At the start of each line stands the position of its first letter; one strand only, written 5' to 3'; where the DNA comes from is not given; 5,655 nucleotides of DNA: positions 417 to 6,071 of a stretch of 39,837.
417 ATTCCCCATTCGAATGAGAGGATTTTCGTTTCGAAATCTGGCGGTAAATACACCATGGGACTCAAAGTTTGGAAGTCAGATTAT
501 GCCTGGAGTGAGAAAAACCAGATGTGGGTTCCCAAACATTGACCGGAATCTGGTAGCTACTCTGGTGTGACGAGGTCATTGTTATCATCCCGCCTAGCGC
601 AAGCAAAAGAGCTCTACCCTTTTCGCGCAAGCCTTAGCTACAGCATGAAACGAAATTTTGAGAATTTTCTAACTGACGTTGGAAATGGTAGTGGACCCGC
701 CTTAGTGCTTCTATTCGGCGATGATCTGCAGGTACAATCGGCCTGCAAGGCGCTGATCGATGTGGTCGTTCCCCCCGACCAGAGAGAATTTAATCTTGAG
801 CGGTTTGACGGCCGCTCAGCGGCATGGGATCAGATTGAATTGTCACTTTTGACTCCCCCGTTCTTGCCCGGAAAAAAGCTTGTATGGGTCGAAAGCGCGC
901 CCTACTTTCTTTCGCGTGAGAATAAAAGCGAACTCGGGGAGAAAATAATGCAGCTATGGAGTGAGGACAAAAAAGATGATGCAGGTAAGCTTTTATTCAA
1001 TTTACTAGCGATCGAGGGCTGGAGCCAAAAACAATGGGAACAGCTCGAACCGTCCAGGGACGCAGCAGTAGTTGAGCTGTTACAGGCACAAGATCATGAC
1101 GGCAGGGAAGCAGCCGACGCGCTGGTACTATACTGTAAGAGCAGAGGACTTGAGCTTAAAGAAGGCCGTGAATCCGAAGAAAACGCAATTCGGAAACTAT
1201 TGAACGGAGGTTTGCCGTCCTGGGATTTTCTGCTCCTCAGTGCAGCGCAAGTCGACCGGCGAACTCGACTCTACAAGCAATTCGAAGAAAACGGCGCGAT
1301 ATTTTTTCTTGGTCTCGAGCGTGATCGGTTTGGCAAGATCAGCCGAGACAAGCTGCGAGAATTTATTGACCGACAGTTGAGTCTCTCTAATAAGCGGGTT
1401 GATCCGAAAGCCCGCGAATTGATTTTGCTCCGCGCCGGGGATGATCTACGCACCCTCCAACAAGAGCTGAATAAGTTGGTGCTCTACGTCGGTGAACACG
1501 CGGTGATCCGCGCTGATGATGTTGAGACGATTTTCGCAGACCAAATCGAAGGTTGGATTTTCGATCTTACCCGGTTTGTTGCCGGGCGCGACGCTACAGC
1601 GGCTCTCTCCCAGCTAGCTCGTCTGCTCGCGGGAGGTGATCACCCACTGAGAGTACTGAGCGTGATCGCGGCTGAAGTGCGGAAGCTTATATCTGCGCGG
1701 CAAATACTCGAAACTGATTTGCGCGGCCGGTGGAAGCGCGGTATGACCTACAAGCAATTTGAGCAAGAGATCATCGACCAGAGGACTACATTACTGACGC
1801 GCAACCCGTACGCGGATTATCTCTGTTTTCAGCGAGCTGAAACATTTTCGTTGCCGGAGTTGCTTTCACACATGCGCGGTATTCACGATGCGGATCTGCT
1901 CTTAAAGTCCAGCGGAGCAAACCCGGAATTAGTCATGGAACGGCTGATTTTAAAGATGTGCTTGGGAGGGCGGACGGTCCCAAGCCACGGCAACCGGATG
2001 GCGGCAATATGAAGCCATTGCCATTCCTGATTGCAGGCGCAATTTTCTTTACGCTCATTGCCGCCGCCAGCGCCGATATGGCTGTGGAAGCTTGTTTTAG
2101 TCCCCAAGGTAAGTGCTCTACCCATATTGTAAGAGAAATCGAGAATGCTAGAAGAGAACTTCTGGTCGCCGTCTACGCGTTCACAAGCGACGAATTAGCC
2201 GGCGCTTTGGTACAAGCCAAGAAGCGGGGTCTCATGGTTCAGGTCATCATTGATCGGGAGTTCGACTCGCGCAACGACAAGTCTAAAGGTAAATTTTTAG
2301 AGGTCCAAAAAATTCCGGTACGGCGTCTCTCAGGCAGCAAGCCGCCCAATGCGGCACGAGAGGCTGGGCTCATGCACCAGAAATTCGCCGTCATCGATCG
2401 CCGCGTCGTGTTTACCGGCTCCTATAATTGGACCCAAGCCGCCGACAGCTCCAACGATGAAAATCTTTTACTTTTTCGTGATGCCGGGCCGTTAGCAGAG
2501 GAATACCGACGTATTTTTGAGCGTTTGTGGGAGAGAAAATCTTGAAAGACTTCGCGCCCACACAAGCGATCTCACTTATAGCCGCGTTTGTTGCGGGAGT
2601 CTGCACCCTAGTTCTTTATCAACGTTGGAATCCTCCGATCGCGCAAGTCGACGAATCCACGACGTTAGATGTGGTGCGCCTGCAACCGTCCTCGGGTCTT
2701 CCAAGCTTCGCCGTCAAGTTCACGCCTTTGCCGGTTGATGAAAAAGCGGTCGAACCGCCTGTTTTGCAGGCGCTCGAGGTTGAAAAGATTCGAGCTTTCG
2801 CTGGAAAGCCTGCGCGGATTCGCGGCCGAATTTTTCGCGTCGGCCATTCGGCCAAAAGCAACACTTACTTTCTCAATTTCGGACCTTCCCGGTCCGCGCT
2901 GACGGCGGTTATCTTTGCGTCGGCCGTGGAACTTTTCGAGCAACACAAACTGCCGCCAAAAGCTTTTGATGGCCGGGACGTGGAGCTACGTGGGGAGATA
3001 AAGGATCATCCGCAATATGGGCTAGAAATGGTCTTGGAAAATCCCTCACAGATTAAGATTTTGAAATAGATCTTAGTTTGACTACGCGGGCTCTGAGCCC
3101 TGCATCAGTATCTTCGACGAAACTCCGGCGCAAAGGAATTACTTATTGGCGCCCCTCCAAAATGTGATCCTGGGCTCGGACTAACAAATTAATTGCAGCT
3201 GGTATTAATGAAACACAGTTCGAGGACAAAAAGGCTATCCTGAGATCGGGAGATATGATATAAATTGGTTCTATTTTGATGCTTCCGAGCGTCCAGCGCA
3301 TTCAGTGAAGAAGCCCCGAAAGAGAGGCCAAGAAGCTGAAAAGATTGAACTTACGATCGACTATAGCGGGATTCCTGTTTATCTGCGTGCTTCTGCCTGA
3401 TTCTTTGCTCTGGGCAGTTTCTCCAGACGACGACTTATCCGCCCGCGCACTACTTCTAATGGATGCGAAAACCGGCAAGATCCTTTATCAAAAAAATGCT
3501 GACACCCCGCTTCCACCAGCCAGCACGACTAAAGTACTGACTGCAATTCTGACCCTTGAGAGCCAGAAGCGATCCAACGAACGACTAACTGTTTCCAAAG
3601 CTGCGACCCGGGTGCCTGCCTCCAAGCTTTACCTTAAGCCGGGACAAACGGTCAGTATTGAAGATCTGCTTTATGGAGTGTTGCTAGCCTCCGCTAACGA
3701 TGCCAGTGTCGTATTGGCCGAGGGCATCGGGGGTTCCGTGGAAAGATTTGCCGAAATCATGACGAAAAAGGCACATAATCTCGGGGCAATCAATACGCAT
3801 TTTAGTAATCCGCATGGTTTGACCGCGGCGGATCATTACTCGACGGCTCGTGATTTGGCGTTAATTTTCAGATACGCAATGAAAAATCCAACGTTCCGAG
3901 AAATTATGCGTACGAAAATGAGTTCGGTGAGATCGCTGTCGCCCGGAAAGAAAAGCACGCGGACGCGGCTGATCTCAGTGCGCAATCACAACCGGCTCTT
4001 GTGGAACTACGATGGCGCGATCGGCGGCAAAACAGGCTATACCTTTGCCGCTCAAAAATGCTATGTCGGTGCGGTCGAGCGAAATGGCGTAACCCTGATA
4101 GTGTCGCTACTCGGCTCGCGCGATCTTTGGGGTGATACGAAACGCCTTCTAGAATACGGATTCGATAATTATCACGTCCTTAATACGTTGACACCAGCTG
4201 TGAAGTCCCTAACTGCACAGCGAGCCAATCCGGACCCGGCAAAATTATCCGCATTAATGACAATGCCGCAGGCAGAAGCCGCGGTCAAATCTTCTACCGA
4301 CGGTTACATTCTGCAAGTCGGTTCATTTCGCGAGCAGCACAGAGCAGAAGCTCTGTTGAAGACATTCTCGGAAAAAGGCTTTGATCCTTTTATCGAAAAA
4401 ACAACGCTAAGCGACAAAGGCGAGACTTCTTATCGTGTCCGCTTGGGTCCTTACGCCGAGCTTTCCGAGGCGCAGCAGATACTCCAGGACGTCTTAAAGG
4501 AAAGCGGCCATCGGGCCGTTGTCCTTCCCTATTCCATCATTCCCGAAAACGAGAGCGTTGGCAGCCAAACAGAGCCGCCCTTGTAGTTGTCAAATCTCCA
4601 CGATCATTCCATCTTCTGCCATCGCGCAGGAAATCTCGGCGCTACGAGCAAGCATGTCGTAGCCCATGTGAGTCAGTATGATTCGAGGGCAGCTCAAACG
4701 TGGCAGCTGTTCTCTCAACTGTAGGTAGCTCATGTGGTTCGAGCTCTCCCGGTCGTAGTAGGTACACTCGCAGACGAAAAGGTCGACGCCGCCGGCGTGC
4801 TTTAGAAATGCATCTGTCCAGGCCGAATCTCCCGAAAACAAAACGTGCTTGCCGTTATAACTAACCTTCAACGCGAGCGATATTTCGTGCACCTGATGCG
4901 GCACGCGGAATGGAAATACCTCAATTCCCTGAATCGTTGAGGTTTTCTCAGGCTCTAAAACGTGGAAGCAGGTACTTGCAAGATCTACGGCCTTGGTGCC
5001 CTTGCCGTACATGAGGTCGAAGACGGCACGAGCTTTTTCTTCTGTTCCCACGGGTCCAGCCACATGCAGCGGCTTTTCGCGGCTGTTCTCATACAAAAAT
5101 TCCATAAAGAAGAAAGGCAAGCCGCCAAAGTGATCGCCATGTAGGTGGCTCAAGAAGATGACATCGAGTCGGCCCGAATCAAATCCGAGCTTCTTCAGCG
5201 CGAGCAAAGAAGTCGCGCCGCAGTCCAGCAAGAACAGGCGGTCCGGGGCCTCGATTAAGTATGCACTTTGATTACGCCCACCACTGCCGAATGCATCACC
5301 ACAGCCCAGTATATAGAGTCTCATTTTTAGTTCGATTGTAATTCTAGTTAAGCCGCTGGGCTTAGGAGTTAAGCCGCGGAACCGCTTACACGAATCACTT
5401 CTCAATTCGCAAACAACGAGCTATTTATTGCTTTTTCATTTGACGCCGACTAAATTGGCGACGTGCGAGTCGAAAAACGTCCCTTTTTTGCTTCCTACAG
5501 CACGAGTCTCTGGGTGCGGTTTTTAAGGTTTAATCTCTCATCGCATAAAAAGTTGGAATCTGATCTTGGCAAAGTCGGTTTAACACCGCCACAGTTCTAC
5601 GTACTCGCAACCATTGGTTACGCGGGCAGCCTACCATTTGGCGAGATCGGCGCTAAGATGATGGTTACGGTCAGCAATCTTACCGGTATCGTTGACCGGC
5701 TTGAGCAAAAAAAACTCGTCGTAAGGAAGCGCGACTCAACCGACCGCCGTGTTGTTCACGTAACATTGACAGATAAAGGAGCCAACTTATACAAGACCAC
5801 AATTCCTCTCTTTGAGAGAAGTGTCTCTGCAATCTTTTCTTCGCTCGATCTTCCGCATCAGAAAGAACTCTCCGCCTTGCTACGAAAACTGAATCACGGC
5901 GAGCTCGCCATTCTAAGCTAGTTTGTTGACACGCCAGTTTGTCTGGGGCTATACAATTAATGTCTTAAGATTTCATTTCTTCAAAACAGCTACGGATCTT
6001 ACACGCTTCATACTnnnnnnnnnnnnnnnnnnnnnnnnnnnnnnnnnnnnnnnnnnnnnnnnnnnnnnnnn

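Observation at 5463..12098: Candidate undescribed pathway: a DHAP-shunt-like nucleoside salvage core flanked by a CCG Fe-S protein and an acyl-CoA ligase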

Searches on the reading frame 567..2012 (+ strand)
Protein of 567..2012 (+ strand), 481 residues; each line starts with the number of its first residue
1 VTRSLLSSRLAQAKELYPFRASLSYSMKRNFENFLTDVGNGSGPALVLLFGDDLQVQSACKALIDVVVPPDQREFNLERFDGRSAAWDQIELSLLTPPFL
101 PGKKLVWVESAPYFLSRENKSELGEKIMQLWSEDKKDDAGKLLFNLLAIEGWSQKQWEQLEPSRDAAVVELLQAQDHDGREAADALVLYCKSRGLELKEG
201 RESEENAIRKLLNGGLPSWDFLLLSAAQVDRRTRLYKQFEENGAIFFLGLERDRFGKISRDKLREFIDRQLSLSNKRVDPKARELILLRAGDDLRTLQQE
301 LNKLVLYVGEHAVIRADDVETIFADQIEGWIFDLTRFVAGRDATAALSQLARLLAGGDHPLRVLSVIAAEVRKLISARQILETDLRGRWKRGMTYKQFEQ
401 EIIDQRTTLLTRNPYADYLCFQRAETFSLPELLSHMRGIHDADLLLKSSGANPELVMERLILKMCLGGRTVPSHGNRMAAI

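Call 38: search_protein_families(library=pfam, proteins=[window:567-2012:+], max_evalue=0.0001)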
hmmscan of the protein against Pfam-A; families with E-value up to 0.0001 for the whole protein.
window:567-2012:+ (481 aa): 2 families
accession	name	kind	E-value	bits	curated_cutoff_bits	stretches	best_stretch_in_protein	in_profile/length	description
PF21694.2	DNA_pol3_delta_C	-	1.3e-12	48.2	27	1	331-464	4-121/121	DNA polymerase III delta subunit, C-terminal domain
PF06144.19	DNA_pol3_delta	-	1.2e-08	35.5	21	1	51-121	5-75/124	DNA polymerase III, delta subunit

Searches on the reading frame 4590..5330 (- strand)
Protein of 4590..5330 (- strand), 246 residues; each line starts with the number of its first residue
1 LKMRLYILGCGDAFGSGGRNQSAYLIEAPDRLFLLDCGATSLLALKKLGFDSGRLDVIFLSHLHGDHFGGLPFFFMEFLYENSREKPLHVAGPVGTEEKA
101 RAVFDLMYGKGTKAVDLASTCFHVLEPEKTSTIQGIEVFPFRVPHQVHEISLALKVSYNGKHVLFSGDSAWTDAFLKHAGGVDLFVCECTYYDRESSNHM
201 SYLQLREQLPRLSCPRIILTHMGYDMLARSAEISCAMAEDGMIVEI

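Call 18: search_protein_families(library=pfam, proteins=[window:4590-5330:-], max_evalue=1)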
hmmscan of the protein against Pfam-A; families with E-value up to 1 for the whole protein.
window:4590-5330:- (246 aa): 4 families
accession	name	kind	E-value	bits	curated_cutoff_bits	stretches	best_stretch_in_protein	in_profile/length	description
PF12706.13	Lactamase_B_2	-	1.4e-16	61.2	27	1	33-222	3-200/200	Beta-lactamase superfamily domain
PF00753.33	Lactamase_B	-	8.9e-16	58.8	22.7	1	17-180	2-161/196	Metallo-beta-lactamase superfamily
PF23023.1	Anti-Pycsar_Apyc1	-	1.5e-07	31.6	50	1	3-81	3-80/250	Anti-Pycsar protein Apyc1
PF16661.11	Lactamase_B_6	-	0.062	13.1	27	1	30-84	6-65/193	Metallo-beta-lactamase superfamily domain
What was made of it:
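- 4590..5324 (-): Short metallo-beta-lactamase-fold hydrolase of the RNase Z / cyclic-nucleotide phosphodiesterase type. It is divergently transcribed from MarR and is a Binatia-specific companion of the operon. Pfam Lactamase_B_2 61 bits and Lactamase_B 59 bits (call 18).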

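Call 51: search_protein_families(library=ncbifam, proteins=[window:4590-5330:-], max_evalue=0.00001)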
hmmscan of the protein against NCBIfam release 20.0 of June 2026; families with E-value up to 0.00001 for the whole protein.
window:4590-5330:- (246 aa): 11 families
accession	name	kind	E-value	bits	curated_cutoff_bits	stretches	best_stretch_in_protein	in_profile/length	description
NF000801.0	PRK00055.1-3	equivalog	1.9e-29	102.7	252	1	3-155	2-153/307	ribonuclease Z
TIGR02651.1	RNase_Z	equivalog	2.7e-29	102.2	292.95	1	5-153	2-146/302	ribonuclease Z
NF041257.1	GntH_guanitoxin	equivalog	5.2e-23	81.5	333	2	3-99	13-112/374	guanitoxin biosynthesis MBL fold metallo-hydrolase GntH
NF041851.1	cyc_nuc_deg_phdiest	equivalog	8e-23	81.1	400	1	3-203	1-202/253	cyclic nucleotide-degrading phosphodiesterase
NF000800.0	PRK00055.1-1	equivalog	7.6e-15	54.7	398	1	3-99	1-100/305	ribonuclease Z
TIGR02649.1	true_RNase_BN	exception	8.5e-14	51.3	563.7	1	18-100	15-100/304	ribonuclease BN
NF002558.0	PRK02126.1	subfamily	3.7e-10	39.3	315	1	30-99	27-89/345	ribonuclease Z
NF000806.0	PRK00055.2-4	equivalog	8.7e-10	38.3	363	1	5-186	4-194/280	ribonuclease Z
NF000805.0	PRK00055.2-3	equivalog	1e-09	38.1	416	0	5-94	6-94/307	ribonuclease Z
NF000804.0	PRK00055.2-1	equivalog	2.3e-09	36.8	402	1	5-93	6-93/306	ribonuclease Z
TIGR03307.1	PhnP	equivalog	1.8e-06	27.5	272.25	1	19-226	35-225/249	phosphonate metabolism protein PhnP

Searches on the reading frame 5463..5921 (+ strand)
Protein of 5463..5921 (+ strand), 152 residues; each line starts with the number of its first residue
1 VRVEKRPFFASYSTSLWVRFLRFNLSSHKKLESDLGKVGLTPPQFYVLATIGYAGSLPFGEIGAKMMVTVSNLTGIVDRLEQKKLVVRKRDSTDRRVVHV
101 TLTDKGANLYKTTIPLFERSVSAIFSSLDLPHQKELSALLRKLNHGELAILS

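Call 3: search_protein_families(library=pfam, proteins=[window:5463-5921:+], max_evalue=0.01)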
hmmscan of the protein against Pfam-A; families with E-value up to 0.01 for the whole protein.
window:5463-5921:+ (152 aa): 6 families
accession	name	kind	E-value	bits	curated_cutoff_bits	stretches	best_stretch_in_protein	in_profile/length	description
PF01047.28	MarR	-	3.1e-16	59.4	24.6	1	40-98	1-59/59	MarR family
PF12802.13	MarR_2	-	1.8e-13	50.9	27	1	39-96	2-60/61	MarR family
PF22381.2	Staph_reg_Sar_Rot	-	7.4e-11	42.4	27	1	37-110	9-82/85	Transcriptional regulator SarA/Rot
PF13463.12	HTH_27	-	2.7e-06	28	22.2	1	40-106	1-68/68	Winged helix DNA-binding domain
PF13601.12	HTH_34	-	0.0016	19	27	1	54-114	12-73/80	Winged helix DNA-binding domain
PF01638.23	HxlR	-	0.008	16.5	20.8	0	54-112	16-75/91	HxlR-like helix-turn-helix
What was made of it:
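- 5463..5921 (+): MarR-family transcriptional regulator. Pfam MarR 59 bits (call 3).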

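Call 4: search_protein_families(library=ncbifam, proteins=[window:5463-5921:+], max_evalue=0.01)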
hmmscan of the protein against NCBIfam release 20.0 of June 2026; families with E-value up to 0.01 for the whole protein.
window:5463-5921:+ (152 aa): 15 families
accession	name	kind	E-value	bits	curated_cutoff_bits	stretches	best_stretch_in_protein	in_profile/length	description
TIGR02337.1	HpaR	equivalog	6.2e-14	51.9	121.2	1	36-143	22-129/130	homoprotocatechuate degradation operon regulator HpaR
NF050133.1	TransRegFabT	equivalog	1e-13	51.8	200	1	47-144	34-131/138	fatty acid biosynthesis transcriptional regulator FabT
NF045593.1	bilirub_TF_BilQ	equivalog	5.5e-13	48.8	125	1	17-145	7-133/135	bilirubin utilization transcriptional regulator BilQ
NF041230.1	BagL_FevM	exception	2.9e-12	46.9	230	1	40-113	38-111/145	MarR family transcriptional regulator BagL/FevM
NF008122.0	PRK10870.1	equivalog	4.7e-12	46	157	1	61-143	76-158/176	transcriptional repressor MprA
NF052638.1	TransRegOhrRVib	equivalog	1.1e-10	41.4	200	1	35-114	30-109/141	transcriptional regulator OhrR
NF053777.1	Saro0803TransReg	equivalog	7e-08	32.3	200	1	33-113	28-108/140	Saro_0803 family transcriptional regulator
NF008565.1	PRK11512.1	equivalog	1.3e-07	31.7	240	1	28-111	26-109/144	multiple antibiotic resistance transcriptional regulator MarR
TIGR01889.1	Staph_reg_Sar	paralog_domain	1.4e-06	28.5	62.6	1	37-114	20-101/109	staphylococcal accessory regulator family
TIGR04472.1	reg_rSAM_mob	hypoth_equivalog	3.6e-06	27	240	1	55-110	44-99/141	radical SAM mobile pair system MarR family transcriptional regulator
NF002926.0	PRK03573.1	equivalog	3.9e-06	26.8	120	1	72-146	62-136/144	transcriptional regulator SlyA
NF047395.1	TransRegLtdR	equivalog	4.3e-06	26.5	250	1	47-131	57-140/166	transcriptional regulator LdtR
NF052438.1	TransRegRv0880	equivalog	9.4e-06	25.5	220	1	36-113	30-105/143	Rv0880 family HTH-type transcriptional regulator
NF038251.1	AdcR_fam_Zn_TF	equivalog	0.00046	20.4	175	1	38-109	32-102/143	zinc-dependent MarR family transcriptional regulator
NF010349.0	PRK13777.1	equivalog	0.00067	19.1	153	1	67-127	71-131/190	HTH-type transcriptional regulator Hpr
